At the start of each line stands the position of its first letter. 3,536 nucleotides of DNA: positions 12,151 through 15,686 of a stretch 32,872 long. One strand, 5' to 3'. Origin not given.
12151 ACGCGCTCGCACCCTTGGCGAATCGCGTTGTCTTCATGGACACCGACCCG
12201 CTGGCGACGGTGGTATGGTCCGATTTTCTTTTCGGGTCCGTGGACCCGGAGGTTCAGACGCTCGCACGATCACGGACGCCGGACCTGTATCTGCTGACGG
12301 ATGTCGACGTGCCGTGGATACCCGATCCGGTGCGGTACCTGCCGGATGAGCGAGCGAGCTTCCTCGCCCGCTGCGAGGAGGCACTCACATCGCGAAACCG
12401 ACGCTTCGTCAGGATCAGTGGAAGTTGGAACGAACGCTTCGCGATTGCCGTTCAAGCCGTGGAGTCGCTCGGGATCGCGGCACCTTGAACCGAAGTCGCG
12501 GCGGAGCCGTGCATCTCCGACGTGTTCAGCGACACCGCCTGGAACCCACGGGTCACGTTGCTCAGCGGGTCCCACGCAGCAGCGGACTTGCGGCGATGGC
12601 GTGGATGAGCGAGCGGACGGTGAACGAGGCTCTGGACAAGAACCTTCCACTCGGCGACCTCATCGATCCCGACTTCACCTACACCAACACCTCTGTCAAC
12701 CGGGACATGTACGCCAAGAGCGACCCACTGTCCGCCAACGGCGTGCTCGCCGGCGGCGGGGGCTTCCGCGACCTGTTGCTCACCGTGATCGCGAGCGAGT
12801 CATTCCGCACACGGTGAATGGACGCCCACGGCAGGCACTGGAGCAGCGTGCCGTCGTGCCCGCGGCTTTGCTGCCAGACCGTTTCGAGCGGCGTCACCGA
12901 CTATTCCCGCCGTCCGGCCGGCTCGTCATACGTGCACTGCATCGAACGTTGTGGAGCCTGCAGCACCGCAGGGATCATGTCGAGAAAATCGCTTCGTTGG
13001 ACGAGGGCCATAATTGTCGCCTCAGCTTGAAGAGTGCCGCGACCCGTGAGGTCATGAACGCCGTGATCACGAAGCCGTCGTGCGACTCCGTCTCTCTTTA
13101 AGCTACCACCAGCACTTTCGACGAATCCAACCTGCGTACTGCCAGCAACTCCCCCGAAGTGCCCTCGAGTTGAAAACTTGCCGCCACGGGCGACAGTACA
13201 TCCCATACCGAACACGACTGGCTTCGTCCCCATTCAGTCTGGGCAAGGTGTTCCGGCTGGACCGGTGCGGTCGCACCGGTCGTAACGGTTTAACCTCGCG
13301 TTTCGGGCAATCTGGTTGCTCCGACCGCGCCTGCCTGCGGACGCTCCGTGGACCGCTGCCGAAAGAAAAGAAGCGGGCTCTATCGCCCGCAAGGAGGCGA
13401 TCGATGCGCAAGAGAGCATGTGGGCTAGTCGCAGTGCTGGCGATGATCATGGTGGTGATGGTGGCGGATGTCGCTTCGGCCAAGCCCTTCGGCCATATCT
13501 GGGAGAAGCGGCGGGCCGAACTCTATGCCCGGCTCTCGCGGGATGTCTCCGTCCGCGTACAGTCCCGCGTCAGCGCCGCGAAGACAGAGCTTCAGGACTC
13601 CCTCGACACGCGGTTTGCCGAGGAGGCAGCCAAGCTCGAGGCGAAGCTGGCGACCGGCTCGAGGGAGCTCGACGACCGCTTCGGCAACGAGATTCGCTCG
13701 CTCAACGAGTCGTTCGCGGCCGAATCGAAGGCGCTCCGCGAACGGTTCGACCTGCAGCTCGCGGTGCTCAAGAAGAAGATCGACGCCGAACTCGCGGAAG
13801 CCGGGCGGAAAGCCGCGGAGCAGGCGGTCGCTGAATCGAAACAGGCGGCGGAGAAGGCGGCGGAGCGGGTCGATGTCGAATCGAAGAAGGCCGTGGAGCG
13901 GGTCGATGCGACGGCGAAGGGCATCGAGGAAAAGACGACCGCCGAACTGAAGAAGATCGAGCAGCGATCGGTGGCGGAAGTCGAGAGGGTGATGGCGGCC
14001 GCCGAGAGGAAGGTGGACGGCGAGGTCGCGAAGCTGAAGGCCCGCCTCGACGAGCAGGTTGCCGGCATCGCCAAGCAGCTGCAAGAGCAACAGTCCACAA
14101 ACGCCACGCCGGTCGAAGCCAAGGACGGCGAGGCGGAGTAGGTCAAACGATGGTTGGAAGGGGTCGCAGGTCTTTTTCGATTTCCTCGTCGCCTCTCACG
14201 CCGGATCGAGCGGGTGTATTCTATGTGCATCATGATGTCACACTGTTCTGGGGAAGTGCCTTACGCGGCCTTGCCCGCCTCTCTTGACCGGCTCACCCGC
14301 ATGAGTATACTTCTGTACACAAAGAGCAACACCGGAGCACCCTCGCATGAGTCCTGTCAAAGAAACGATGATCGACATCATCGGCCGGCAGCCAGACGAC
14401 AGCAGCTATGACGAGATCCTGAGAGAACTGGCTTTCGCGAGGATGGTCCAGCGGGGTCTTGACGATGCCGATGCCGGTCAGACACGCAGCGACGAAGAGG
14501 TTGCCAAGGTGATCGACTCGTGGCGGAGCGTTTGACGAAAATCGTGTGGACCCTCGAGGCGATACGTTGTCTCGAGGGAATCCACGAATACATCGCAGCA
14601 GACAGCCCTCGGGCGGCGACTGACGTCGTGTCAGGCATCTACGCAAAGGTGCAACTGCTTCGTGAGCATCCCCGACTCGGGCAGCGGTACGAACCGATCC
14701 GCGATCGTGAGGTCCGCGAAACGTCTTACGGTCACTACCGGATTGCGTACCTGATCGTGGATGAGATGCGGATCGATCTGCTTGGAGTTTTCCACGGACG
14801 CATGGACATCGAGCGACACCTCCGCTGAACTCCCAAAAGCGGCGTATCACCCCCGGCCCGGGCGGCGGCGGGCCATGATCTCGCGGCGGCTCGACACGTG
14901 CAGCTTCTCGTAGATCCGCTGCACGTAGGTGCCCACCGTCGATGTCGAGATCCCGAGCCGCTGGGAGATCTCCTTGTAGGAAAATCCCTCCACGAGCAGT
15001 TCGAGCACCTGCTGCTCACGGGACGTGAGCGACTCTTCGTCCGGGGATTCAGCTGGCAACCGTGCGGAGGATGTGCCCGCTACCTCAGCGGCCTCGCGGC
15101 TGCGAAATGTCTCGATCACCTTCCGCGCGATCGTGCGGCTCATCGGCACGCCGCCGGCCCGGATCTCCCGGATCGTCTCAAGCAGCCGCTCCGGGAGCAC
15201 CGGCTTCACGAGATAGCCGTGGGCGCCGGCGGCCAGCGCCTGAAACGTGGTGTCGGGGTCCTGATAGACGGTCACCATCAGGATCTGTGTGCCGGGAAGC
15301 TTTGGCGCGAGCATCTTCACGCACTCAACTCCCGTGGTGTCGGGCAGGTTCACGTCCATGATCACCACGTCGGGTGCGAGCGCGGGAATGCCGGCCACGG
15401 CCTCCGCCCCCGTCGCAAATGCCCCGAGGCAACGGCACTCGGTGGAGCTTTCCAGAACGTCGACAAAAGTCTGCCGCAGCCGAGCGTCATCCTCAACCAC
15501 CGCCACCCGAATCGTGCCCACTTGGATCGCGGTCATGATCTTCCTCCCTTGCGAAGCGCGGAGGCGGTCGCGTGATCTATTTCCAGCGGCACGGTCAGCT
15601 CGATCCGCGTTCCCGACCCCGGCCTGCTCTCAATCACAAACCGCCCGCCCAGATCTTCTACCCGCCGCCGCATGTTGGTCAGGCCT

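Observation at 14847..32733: Two paralogous HK-RR pairs in inverted orientation bracket a ~12.7-kb sulfatase island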

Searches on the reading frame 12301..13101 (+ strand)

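Call 22: search_protein_families(library=pfam, proteins=[window:12301-13101:+], max_evalue=10)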
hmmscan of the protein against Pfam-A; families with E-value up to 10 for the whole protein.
window:12301-13101:+ (266 aa): 1 family
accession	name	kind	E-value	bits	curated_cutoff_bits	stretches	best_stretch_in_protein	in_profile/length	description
PF14049.11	Dppa2_A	-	0.022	15.4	27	1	18-74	24-79/85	Dppa2/4 conserved region in higher vertebrates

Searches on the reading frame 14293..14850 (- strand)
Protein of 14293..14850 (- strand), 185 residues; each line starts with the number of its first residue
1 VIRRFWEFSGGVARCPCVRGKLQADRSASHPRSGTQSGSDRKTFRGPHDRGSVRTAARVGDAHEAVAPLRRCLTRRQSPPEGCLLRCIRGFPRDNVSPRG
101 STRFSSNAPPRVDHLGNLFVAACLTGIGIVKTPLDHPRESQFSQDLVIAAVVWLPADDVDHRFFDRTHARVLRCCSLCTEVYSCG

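Call 22: search_protein_families(library=pfam, proteins=[window:14293-14850:-], max_evalue=10)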
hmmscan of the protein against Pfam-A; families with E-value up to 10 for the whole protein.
window:14293-14850:- (185 aa): 0 families

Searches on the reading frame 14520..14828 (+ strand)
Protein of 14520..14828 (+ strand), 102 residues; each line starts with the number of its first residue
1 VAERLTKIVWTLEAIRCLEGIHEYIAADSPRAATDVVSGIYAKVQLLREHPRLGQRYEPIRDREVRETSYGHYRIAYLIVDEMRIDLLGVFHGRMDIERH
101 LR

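Call 81: search_protein_families(library=pfam, proteins=[window:14520-14828:+], max_evalue=0.01)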
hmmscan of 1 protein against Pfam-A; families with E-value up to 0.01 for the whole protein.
window:14520-14828:+ (102 aa): 1 family
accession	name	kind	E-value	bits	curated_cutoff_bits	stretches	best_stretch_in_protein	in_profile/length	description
PF05016.21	ParE_toxin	-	1e-15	58.5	23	1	8-96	1-88/89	ParE toxin of type II toxin-antitoxin system, parDE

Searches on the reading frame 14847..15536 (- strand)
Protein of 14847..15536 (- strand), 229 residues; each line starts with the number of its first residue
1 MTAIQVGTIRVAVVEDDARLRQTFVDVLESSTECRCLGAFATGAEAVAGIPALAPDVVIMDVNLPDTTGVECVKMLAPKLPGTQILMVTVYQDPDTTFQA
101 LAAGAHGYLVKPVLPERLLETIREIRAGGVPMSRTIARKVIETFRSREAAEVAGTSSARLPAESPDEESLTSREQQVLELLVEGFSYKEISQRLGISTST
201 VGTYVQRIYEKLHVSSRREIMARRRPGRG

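Call 5: search_protein_families(library=pfam, proteins=[window:14847-15536:-], max_evalue=0.01)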
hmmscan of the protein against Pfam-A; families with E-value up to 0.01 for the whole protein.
window:14847-15536:- (229 aa): 19 families
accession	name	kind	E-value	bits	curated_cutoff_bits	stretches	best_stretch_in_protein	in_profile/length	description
PF00072.30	Response_reg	-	4e-24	85.4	30.2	1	11-123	1-111/111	Response regulator receiver domain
PF00196.25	GerE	-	3.2e-18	65.5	23.5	1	168-220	1-53/57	Bacterial regulatory proteins, luxR family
PF08281.18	Sigma70_r4_2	-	3.2e-12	46.3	25.7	1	168-212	9-54/54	Sigma-70, region 4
PF04545.22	Sigma70_r4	-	2.3e-06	27.4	24.1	1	169-203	4-39/50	Sigma-70, region 4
PF13384.12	HTH_23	-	2.6e-06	27.5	24.6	1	174-206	7-39/50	Homeodomain-like domain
PF13542.12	HTH_Tnp_ISL3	-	2.7e-05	24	27.4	1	174-208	17-50/51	Helix-turn-helix domain of transposase family ISL3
PF08279.18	HTH_11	-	7e-05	23.1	25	1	173-227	1-53/55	HTH domain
PF01371.25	Trp_repressor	-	0.0003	21.2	27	1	168-202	33-67/88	Trp repressor protein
PF13412.12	HTH_24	-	0.00039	20.4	21.9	1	186-207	19-40/48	Winged helix-turn-helix DNA-binding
PF13518.12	HTH_28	-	0.00056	20.4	25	1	176-207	4-35/52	Helix-turn-helix domain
PF13936.12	HTH_38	-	0.00075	19.6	27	1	176-207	12-43/44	Helix-turn-helix domain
PF14493.12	HTH_40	-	0.00096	19.8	27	1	175-215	3-44/89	Helix-turn-helix domain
PF06056.18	Terminase_5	-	0.0016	18.7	20.3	1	179-207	8-36/58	Putative ATPase subunit of terminase (gpP-like)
PF19610.4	DUF6115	-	0.004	18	27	1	157-198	85-124/134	Family of unknown function (DUF6115)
PF25787.1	HTH_SB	-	0.0042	17.3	43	1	183-207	21-45/53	Sleeping Beauty transposase HTH domain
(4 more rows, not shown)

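Call 49: search_protein_families(library=ncbifam, proteins=[window:14847-15536:-], max_evalue=0.00001)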
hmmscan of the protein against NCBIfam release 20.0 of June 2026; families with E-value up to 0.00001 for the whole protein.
window:14847-15536:- (229 aa): 74 families (the best 25 are shown)
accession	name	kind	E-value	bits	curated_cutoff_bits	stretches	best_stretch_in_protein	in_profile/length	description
NF007935.0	PRK10651.1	equivalog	2.1e-33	115.3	250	1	9-220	7-206/216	two-component system response regulator NarL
NF047785.1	respo_reg_MadR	equivalog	2.7e-33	115.1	300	1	9-220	1-199/209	MadR family response regulator transcription factor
NF052445.1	RespRegMctR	equivalog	4.8e-31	107.8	300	1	9-219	2-194/205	two-component system response regulator MctR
NF007685.0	PRK10360.1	equivalog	2.2e-29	102.7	258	2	9-141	2-131/196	response regulator transcription factor UhpA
NF011896.0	PRK15369.1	equivalog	4.4e-26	91.8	242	1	9-221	4-201/211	two component system response regulator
NF007018.1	PRK09483.1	equivalog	8.9e-26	90.9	280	1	9-220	2-199/217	UvrY/SirA/GacA family response regulator transcription factor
NF007708.0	PRK10403.1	equivalog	2.3e-24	86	343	1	8-217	6-201/215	nitrate/nitrite response regulator protein NarP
NF001965.0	PRK00742.1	subfamily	3.3e-21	75.9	293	1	8-215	3-192/357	chemotaxis-specific protein-glutamate methyltransferase CheB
NF006900.1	PRK09390.1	equivalog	9.8e-20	70.9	255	1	10-219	6-192/203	response regulator FixJ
NF008677.0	PRK11697.1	equivalog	2.4e-17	63.1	246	1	9-129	2-119/238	two-component system response regulator BtsR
NF007419.0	PRK09958.1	equivalog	1.8e-16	60.3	251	1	12-220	3-194/204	acid-sensing system DNA-binding response regulator EvgA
NF009206.0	PRK12555.1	subfamily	2.1e-16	59.8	342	1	9-117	1-110/340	chemotaxis-specific protein-glutamate methyltransferase CheB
NF041367.1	CheY_Halo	equivalog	8.6e-15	55.1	200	1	11-125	1-113/114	chemotaxis protein CheY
NF045991.1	RespRegCtrARhodob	equivalog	1.5e-12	47.8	350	1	9-145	1-137/224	response regulator transcription factor CtrA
NF040689.1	MtrAB_MtrA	equivalog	1.7e-12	47.2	300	1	12-137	2-125/219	MtrAB system response regulator MtrA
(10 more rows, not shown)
